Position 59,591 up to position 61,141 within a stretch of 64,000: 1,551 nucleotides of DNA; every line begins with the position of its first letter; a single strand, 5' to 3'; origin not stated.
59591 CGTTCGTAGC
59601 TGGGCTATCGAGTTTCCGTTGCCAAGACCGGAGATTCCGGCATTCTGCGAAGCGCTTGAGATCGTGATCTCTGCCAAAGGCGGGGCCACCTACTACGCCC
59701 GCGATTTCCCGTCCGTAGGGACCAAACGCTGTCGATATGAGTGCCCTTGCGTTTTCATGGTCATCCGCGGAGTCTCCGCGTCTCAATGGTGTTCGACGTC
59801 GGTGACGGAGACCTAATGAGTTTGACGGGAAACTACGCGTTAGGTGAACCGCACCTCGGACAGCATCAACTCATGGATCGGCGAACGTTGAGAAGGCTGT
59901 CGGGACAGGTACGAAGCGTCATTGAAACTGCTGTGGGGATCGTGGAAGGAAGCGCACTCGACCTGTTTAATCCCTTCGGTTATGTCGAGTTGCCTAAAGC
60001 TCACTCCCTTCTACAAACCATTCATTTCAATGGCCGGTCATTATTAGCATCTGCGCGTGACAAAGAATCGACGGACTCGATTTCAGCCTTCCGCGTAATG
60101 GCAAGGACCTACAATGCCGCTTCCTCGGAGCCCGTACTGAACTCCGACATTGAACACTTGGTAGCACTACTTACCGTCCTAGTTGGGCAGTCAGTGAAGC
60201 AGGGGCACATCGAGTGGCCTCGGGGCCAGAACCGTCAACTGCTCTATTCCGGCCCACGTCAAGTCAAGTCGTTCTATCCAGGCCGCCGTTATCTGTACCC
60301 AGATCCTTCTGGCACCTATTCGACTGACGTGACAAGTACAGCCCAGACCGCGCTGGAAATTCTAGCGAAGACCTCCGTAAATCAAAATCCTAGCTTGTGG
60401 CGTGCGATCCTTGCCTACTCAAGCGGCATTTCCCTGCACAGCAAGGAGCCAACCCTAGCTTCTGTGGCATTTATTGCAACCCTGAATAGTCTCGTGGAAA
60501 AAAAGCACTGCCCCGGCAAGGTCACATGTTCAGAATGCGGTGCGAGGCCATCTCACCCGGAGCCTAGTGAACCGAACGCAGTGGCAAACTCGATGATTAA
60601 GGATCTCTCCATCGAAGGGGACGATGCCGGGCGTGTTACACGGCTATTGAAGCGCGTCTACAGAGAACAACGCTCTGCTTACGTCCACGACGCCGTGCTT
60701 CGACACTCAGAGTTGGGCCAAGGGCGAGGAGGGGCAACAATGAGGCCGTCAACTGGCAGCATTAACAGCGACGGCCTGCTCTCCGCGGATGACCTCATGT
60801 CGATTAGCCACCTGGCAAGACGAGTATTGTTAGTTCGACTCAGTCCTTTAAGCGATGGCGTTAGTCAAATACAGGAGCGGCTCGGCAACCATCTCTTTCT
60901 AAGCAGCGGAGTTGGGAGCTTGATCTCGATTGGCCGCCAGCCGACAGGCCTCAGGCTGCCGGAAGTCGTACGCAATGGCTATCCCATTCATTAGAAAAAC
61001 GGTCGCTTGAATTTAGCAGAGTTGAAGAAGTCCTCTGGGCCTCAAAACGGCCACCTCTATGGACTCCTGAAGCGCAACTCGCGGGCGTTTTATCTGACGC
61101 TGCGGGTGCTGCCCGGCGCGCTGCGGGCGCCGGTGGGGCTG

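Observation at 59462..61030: Low-GC islet with a translationally coupled orphan gene pair; the large protein has a HEPN-type Rx4H motif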

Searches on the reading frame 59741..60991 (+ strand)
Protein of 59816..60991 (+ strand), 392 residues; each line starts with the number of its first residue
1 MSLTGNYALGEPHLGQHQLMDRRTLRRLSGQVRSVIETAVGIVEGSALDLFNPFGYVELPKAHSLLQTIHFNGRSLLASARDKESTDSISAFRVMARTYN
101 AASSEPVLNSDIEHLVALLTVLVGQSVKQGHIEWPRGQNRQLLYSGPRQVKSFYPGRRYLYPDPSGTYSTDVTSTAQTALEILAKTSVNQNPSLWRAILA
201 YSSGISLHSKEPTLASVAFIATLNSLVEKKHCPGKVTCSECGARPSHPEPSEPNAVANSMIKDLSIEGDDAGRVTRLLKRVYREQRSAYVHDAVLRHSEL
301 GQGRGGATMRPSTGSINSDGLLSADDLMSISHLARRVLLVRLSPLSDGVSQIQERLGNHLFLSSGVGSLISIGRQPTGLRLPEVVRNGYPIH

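Call 5: search_protein_families(library=pfam, proteins=[window:59816-60991:+], max_evalue=1)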
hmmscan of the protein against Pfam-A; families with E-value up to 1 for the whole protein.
window:59816-60991:+ (392 aa): 0 families

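Call 6: search_protein_families(library=padloc, proteins=[window:59816-60991:+], max_evalue=10)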
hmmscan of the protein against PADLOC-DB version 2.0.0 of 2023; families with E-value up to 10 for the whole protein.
window:59816-60991:+ (392 aa): 0 families

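Call 7: find_homologous_proteins(query=window:59816-60991:+, max_evalue=0.01)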
Query window:59816-60991:+ (392 aa): 1 proteins with E <= 0.01 among 8000 candidates.
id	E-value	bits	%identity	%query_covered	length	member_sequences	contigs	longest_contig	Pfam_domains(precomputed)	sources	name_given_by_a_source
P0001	3.2e-255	864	100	100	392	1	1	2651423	-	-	-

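Call 8: search_protein_families(library=ncbifam, proteins=[window:59816-60991:+], max_evalue=10)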
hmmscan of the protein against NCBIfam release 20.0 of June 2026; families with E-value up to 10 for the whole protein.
window:59816-60991:+ (392 aa): 0 families

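Call 9: search_protein_families(library=phrogs, proteins=[window:59816-60991:+], max_evalue=10)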
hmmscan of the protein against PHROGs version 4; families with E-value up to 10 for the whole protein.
window:59816-60991:+ (392 aa): 0 families

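Call 12: search_solved_structures(query=window:59816-60991:+, max_evalue=10)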
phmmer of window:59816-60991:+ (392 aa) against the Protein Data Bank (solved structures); distinct sequences matched with E-value up to 10: 2.
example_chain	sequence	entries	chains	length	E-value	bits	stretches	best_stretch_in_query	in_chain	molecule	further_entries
4dry_A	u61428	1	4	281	0.11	15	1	289-349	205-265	3-oxoacyl-[acyl-carrier-protein] reductase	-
7sml_A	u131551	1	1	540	0.87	12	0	325-384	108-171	L-GALACTONO-1,4-LACTONE DEHYDROGENASE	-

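Call 16: find_encoding_contigs(protein=P0001, flank=10000, max_places=5)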
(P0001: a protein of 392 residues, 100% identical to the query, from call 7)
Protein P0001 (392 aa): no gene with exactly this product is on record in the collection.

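Call 21: predict_structure(protein=window:59816-60991:+)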
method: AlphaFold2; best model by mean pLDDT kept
length: 392 residues; sequences in the alignment: 1
mean_pLDDT: 33.6   pTM: 0.22
mean pLDDT of the five models: 33.6, 31.5, 30.6, 29.9, 27.6
residues with pLDDT >= 90: 0; 70-90: 0; 50-70: 1; < 50: 391
segments of 3 or more residues with pLDDT < 50: 1-267, 269-392
pLDDT, mean of each block of 10 residues (from residue 1): 26 30 30 35 31 31 37 36 32 35 30 37 32 29 30 28 29 34 36 40 31 37 40 35 33 39 40 45 36 31 33 33 33 29 34 37 33 31 33 31
secondary structure, 60 per line:
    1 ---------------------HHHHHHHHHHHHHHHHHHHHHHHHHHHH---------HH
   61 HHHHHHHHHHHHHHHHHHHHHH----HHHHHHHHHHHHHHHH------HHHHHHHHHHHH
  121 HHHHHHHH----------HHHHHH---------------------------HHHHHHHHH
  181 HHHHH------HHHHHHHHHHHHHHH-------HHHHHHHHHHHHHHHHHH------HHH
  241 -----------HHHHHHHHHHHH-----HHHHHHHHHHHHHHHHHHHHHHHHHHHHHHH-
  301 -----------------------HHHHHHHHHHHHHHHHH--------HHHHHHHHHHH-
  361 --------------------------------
elements in order: H22-49 H59-82 H87-102 H109-128 H139-144 H172-185 H192-206 H214-231 H252-263 H269-299 H324-340 H349-359

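Call 26: search_protein_representatives(protein=window:59816-60991:+)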
Query: 392 residues. Proteins with E-value up to 0.001 (for the whole library): 114; up to 1e-10: 87; up to 1e-30: 7. The best 114 are listed.
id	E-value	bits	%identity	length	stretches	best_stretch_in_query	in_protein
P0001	1.0e-255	864.1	100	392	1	1-392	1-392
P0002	7.6e-50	186.7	34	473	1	19-353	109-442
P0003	9.4e-50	186.4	33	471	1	20-381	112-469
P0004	7.7e-48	180.1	31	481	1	6-379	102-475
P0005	5.4e-45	170.7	33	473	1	8-380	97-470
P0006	1.0e-41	159.9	30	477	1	19-378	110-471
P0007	2.1e-31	126.0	40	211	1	176-354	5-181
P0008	7.2e-30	120.9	39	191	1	200-381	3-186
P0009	3.6e-28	115.3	28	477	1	49-350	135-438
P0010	7.2e-28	114.4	30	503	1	51-349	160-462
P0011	9.9e-28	113.9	34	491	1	88-346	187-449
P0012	5.4e-27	111.5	27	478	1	56-360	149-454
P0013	1.5e-26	110.0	33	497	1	46-346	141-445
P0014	7.8e-26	107.7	30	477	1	21-342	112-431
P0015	8.7e-26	107.5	27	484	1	30-344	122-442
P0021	4.2e-22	95.4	40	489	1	176-344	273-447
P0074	6.9e-13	65.1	29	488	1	170-342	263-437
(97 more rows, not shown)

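Call 37: find_encoding_contigs(protein=P0074, flank=10000, max_places=3)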
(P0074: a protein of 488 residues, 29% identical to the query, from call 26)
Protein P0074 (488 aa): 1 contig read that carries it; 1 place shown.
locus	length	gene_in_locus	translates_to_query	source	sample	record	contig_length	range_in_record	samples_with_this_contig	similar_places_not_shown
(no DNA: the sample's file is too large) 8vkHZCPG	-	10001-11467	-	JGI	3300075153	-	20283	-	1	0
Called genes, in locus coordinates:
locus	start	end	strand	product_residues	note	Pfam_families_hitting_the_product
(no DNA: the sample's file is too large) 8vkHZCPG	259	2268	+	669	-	PF01145:Band_7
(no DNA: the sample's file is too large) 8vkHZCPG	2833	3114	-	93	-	-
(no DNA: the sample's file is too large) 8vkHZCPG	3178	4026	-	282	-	PF12799:LRR_4 (faint), PF13516:LRR_6 (faint)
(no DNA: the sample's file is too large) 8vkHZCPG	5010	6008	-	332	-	PF01073:3Beta_HSD, PF01370:Epimerase, PF02719:Polysacc_synt_2, PF04321:RmlD_sub_bind, PF13460:NAD_binding_10 (weak), PF16363:GDP_Man_Dehyd, PF07993:NAD_binding_4 (weak)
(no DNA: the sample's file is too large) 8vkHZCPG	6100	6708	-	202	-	PF00117:GATase, PF07685:GATase_3 (weak), PF01174:SNO (faint)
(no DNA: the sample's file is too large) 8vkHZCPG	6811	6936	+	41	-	-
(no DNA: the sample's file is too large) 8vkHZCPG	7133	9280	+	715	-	PF03648:Glyco_hydro_67N, PF07488:Glyco_hydro_67M, PF07477:Glyco_hydro_67C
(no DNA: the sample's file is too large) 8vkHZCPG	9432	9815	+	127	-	PF12680:SnoaL_2 (weak)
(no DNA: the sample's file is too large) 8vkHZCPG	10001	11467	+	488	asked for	-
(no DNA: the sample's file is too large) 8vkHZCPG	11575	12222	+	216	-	?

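Call 39: find_encoding_contigs(protein=P0005, flank=10000, max_places=3)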
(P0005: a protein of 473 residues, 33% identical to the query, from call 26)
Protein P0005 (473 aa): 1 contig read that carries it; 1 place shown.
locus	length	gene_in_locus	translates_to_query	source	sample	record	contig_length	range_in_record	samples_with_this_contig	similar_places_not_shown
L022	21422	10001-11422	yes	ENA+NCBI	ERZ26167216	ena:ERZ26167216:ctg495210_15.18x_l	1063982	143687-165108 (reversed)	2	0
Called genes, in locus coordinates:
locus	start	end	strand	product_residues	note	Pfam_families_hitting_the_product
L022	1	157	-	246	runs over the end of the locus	PF07224:Chlorophyllase (faint), PF05448:AXE1 (weak), PF01738:DLH, PF00326:Peptidase_S9 (faint)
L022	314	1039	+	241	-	PF00149:Metallophos, PF12850:Metallophos_2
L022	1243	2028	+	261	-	PF00977:His_biosynth (faint), PF05690:ThiG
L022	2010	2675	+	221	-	PF02581:TMP-TENI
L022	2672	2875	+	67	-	PF02597:ThiS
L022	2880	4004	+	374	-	PF00070:Pyr_redox (faint), PF00890:FAD_binding_2 (weak), PF01134:GIDA (faint), PF01266:DAO, PF03486:HI0933_like (faint), PF07992:Pyr_redox_2 (faint), PF12831:FAD_oxidored (weak), PF13450:NAD_binding_8 (weak), +1 more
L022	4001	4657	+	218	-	PF02581:TMP-TENI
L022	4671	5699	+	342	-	PF00586:AIRS, PF02769:AIRS_C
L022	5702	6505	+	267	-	PF08543:Phos_pyr_kin, PF00294:PfkB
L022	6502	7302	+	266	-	PF00005:ABC_tran, PF13304:AAA_21 (faint)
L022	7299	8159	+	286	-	PF00528:BPD_transp_1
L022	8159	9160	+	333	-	PF13379:NMT1_2 (weak), PF09084:NMT1, PF12974:Phosphonate-bd (faint)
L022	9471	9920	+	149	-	PF02643:DUF192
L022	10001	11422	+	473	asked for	-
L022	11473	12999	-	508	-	PF02142:MGS, PF01808:AICARFT_IMPCHas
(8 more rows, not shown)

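Call 40: find_encoding_contigs(protein=P0004, flank=10000, max_places=3)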
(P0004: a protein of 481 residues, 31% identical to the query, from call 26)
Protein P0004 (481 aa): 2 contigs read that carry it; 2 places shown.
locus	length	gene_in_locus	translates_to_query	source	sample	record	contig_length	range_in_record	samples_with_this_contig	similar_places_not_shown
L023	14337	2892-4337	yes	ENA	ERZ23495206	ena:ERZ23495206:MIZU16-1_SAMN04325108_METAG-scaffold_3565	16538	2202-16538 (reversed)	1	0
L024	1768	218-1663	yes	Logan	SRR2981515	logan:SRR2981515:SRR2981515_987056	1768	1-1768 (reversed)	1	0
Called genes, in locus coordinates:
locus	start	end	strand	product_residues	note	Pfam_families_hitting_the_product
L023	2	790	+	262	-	?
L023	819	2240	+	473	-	-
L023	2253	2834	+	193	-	-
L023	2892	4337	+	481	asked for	-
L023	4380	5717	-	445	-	PF07690:MFS_1, PF12832:MFS_1_like (weak), PF07690:MFS_1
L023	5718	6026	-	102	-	-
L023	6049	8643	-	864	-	-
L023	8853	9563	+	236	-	-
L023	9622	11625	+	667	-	-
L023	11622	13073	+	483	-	PF02638:GHL10 (faint)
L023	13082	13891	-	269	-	PF02585:PIG-L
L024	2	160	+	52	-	?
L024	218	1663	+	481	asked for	-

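Call 41: find_encoding_contigs(protein=P0002, flank=10000, max_places=3)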
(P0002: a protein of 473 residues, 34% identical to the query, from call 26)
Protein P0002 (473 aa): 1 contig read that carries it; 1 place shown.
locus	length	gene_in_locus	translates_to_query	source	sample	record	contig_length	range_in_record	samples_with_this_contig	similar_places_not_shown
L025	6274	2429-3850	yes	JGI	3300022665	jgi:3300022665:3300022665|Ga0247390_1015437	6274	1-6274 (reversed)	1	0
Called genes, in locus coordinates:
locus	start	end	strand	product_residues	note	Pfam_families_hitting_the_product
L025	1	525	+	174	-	?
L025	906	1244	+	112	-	-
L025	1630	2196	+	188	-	-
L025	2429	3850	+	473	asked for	-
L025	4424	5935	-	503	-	-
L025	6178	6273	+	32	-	?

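Call 45: predict_structure(alignment_id=A2)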
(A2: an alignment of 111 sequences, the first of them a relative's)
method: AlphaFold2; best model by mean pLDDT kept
length: 471 residues; sequences in the alignment: 111
mean_pLDDT: 95.2   pTM: 0.91
mean pLDDT of the five models: 95.2, 94.3, 94.0, 94.0, 93.7
residues with pLDDT >= 90: 429; 70-90: 37; 50-70: 3; < 50: 2
segments of 3 or more residues with pLDDT < 50: none
pLDDT, mean of each block of 10 residues (from residue 1): 75 93 98 97 95 98 98 96 98 98 95 97 97 97 98 97 97 96 97 96 98 98 88 94 95 90 98 97 98 97 98 96 96 96 98 97 98 97 94 85 96 98 98 97 95 90 84 62
secondary structure, 60 per line:
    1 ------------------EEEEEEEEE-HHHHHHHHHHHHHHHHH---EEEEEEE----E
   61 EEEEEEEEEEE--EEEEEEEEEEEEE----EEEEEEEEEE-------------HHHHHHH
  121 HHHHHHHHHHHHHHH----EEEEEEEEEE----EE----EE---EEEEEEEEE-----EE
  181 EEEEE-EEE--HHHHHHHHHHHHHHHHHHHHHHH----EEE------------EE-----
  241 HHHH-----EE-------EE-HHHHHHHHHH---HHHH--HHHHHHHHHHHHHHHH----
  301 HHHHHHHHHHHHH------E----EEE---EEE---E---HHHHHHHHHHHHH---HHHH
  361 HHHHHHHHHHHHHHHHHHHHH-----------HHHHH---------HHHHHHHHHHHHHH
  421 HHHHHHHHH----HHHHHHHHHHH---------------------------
elements in order: E19-27 H29-45 E49-55 E60-71 E74-86 E91-100 H114-135 E140-149 E165-173 E179-185 E187-189 H192-214 E219-221 H241-244 H262-271 H275-278 H281-296 H301-313 E325-327 E331-333 H341-353 H357-381 H393-397 H407-429 H434-444
